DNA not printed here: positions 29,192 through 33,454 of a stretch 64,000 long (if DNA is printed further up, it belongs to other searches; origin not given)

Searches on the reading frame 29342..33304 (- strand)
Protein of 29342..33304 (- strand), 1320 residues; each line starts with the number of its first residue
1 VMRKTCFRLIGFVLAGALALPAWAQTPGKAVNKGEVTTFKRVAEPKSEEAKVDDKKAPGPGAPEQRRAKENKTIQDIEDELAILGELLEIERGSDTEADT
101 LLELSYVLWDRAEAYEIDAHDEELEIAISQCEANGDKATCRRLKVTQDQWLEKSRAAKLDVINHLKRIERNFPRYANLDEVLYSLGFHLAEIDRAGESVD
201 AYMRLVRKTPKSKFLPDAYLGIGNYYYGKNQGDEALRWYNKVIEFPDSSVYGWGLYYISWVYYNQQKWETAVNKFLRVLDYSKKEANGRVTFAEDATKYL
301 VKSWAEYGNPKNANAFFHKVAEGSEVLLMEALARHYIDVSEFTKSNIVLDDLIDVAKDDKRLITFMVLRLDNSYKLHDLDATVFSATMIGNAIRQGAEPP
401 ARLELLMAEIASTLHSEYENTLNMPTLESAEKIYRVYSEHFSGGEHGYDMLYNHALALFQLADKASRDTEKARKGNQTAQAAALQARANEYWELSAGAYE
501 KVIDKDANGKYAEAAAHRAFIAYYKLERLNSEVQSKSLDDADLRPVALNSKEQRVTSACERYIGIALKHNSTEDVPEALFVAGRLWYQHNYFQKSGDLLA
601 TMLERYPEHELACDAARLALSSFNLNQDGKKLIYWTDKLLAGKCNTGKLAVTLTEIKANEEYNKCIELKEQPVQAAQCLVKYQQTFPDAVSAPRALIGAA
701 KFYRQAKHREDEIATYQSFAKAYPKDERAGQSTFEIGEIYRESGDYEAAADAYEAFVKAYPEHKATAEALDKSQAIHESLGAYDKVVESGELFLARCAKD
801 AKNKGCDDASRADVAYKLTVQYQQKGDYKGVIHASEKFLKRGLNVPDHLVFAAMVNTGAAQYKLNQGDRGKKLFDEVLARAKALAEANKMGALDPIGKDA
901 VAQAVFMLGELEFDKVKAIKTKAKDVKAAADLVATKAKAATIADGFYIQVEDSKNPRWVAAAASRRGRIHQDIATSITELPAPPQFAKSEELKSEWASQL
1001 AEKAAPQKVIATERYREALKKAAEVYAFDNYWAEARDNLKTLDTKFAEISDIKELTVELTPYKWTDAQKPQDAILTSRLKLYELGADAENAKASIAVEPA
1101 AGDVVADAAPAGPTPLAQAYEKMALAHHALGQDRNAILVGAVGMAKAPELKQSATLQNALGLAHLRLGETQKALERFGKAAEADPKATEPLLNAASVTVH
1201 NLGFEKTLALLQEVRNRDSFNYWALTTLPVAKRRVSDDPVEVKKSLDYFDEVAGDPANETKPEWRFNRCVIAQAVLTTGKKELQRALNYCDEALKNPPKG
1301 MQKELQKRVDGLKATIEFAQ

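Call 19: search_protein_families(library=pfam, proteins=[window:29342-33304:-], max_evalue=0.001)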
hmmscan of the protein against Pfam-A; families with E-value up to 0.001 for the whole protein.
window:29342-33304:- (1320 aa): 8 families
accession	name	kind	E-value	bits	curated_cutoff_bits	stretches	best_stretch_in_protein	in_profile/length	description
PF07719.23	TPR_2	-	1e-12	47.5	27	0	1156-1186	3-33/34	Tetratricopeptide repeat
PF13174.12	TPR_6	-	1.7e-11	44.4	26.3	1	734-762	4-32/33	Tetratricopeptide repeat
PF13428.12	TPR_14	-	1.5e-10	41.1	23.5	0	1156-1195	3-42/44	Tetratricopeptide repeat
PF13424.12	TPR_12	-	1.9e-07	31.6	30.1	0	1152-1184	43-75/77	Tetratricopeptide repeat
PF13181.12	TPR_8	-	2.2e-07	30.9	25.7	0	734-763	5-34/34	Tetratricopeptide repeat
PF13432.12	TPR_16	-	4.9e-05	24.1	32.7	0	736-772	3-43/65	Tetratricopeptide repeat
PF00515.34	TPR_1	-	0.00017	21.7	27.8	0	216-244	1-29/34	Tetratricopeptide repeat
PF13371.12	TPR_9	-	0.00087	19.7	35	0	734-769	33-67/73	Tetratricopeptide repeat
